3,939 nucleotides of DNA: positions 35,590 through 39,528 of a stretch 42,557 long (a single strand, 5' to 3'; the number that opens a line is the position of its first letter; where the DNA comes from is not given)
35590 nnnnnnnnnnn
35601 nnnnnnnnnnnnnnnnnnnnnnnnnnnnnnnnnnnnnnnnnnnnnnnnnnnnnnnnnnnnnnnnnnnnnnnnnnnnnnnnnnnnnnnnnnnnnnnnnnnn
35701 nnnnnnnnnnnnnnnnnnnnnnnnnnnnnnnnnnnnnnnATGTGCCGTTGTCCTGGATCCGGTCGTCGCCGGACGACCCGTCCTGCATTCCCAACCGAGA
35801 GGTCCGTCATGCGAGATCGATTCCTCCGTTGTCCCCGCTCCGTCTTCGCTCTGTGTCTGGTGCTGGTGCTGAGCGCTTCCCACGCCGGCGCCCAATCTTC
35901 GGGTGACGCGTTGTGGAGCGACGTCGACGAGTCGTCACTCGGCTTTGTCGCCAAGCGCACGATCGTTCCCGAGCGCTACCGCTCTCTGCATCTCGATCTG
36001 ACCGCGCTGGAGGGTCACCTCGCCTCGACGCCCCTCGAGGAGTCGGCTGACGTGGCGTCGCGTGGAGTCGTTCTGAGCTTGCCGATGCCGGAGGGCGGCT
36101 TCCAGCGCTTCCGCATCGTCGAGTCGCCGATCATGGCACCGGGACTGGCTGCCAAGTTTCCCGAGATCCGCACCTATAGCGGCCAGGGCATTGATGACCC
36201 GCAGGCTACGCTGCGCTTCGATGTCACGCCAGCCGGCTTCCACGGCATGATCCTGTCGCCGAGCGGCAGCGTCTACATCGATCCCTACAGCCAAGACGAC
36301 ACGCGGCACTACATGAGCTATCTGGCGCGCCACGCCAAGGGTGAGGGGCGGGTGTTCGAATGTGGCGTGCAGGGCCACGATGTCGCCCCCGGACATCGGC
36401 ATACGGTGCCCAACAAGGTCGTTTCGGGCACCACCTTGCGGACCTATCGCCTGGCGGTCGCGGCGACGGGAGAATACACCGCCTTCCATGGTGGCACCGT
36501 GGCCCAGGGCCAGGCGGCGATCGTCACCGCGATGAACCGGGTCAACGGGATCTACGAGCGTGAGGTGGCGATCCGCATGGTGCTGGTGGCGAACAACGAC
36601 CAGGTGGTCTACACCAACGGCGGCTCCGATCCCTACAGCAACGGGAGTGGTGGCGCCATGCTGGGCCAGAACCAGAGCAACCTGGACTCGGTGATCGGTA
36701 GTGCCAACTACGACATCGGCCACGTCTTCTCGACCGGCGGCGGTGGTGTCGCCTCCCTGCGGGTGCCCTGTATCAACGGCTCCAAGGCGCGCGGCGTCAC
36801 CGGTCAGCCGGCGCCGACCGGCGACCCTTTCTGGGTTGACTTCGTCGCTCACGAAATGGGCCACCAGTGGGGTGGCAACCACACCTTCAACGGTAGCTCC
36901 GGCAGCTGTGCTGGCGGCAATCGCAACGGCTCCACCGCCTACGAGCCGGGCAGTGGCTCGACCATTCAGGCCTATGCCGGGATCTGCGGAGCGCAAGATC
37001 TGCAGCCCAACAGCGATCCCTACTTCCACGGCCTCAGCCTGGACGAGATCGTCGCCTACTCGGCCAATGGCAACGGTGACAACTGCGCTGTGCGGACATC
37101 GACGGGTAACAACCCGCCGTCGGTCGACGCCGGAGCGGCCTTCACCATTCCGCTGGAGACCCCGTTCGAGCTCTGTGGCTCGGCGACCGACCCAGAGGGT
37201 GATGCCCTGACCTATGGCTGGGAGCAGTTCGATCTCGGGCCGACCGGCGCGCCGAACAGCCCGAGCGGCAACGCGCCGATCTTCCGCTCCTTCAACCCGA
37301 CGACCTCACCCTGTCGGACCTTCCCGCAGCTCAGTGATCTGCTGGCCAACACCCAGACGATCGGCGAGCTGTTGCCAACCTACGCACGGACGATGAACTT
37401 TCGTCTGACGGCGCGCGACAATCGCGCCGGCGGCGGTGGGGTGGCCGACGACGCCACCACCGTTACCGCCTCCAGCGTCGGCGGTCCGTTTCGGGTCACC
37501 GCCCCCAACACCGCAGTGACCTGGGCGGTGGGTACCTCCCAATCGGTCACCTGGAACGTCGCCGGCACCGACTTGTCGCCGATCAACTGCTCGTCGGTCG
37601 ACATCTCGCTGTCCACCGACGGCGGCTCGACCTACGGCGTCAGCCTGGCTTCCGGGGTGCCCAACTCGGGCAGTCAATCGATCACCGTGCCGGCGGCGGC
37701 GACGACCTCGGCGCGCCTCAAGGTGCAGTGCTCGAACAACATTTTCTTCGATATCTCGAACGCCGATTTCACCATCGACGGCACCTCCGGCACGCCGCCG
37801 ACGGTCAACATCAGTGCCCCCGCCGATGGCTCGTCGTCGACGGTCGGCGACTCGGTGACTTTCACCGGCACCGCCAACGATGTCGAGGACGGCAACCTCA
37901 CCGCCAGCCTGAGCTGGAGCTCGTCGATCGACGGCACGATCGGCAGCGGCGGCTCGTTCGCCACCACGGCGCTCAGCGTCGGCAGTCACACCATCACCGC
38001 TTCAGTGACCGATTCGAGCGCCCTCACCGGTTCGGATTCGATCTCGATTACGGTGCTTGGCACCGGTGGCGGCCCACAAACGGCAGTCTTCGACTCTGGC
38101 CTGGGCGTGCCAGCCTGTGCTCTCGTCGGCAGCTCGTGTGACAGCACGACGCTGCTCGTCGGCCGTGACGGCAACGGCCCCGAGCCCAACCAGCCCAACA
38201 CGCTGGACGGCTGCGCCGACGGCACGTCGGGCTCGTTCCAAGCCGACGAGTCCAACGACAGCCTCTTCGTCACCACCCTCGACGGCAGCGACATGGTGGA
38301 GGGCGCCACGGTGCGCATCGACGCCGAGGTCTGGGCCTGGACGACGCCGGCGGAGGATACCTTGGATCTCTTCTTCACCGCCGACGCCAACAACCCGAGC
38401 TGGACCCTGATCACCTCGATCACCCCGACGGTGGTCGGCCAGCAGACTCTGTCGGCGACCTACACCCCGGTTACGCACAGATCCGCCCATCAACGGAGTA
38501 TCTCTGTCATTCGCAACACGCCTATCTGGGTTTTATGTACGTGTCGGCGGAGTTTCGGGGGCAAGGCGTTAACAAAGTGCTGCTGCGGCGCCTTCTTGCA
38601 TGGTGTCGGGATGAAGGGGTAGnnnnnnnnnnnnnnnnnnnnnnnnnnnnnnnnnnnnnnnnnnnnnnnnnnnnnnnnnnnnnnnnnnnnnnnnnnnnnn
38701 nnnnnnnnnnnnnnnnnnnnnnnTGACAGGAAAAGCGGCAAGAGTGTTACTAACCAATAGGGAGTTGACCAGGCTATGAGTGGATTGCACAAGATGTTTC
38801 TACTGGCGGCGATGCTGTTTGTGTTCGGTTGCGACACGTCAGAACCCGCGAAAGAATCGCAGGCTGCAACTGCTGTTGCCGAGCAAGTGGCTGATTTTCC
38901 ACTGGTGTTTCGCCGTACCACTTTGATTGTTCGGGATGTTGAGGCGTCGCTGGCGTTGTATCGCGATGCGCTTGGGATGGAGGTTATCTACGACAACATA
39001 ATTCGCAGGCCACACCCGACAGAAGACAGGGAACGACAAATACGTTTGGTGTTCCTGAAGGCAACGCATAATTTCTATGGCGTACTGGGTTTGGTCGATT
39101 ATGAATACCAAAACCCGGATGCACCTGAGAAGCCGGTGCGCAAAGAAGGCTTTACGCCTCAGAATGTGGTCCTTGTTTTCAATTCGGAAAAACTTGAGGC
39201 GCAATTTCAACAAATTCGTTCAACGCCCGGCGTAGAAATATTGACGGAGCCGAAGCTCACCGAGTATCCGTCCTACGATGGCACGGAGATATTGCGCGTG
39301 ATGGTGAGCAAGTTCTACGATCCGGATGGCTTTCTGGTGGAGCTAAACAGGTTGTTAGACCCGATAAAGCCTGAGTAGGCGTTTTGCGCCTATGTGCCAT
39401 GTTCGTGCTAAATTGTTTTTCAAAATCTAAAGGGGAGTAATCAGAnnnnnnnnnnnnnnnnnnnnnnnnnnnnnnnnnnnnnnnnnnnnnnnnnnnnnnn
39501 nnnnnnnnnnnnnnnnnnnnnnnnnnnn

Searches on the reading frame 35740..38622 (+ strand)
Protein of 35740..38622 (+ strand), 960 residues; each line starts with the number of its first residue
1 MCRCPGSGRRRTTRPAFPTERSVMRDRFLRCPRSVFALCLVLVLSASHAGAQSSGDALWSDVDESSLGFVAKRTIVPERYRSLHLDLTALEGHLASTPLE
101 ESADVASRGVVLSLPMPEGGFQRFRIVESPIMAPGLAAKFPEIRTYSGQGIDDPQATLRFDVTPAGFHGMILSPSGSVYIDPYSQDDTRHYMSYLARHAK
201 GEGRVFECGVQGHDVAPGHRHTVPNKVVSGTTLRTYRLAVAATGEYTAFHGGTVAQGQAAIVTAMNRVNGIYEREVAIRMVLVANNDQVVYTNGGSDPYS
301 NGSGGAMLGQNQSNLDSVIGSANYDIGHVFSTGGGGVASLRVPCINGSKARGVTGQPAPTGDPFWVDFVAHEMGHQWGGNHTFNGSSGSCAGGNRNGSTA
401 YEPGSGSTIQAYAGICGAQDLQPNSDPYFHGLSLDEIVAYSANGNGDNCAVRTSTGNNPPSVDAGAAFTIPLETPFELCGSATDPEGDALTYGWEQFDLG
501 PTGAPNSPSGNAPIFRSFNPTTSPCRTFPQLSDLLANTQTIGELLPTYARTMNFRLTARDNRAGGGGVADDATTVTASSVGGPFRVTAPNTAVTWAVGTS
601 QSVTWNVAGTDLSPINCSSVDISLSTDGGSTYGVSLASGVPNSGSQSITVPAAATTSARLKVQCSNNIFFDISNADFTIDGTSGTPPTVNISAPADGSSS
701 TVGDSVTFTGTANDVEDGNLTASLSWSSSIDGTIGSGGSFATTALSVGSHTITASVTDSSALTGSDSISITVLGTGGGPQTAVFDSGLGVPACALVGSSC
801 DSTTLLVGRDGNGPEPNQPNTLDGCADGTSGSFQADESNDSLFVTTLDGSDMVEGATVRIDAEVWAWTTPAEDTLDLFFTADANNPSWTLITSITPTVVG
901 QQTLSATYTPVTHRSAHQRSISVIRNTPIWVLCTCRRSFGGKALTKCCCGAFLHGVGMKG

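Call 6: search_protein_families(library=pfam, proteins=[window:35740-38622:+], max_evalue=0.01)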
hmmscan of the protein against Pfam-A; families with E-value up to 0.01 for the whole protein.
window:35740-38622:+ (960 aa): 7 families
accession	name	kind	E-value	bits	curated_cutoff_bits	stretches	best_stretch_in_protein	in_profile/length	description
PF13583.11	Reprolysin_4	-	8.4e-31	107.7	22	1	232-429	1-192/203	Metallo-peptidase family M12B Reprolysin-like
PF13574.12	Reprolysin_2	-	1.9e-25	90.3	27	1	255-425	2-185/195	Metallo-peptidase family M12B Reprolysin-like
PF13688.12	Reprolysin_5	-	4e-25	89.6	27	1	233-417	2-191/196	Metallo-peptidase family M12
PF13582.12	Reprolysin_3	-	2.6e-23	83.3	22.4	1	259-382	2-123/123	Metallo-peptidase family M12B Reprolysin-like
PF22352.2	K319L-like_PKD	-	1.4e-07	31.9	27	0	464-503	1-41/84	K319L-like, PKD domain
PF18911.6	PKD_4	-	0.00039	20.9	27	0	698-772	12-85/85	PKD domain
PF10342.15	Kre9_KNH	-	0.0012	20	24.6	1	589-661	2-72/94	Kre9/KNH-like N-terminal Ig-like domain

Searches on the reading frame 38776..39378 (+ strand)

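Call 8: search_protein_families(library=pfam, proteins=[window:38776-39378:+], max_evalue=0.001)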
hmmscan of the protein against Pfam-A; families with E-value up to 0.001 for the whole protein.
window:38776-39378:+ (200 aa): 2 families
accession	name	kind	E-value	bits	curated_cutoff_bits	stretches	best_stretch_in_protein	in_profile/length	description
PF00903.31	Glyoxalase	-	7.6e-10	39.7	20.6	1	47-190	4-121/121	Glyoxalase/Bleomycin resistance protein/Dioxygenase superfamily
PF12681.13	Glyoxalase_2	-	3.5e-07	30.6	30.1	0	126-191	58-114/118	Glyoxalase-like domain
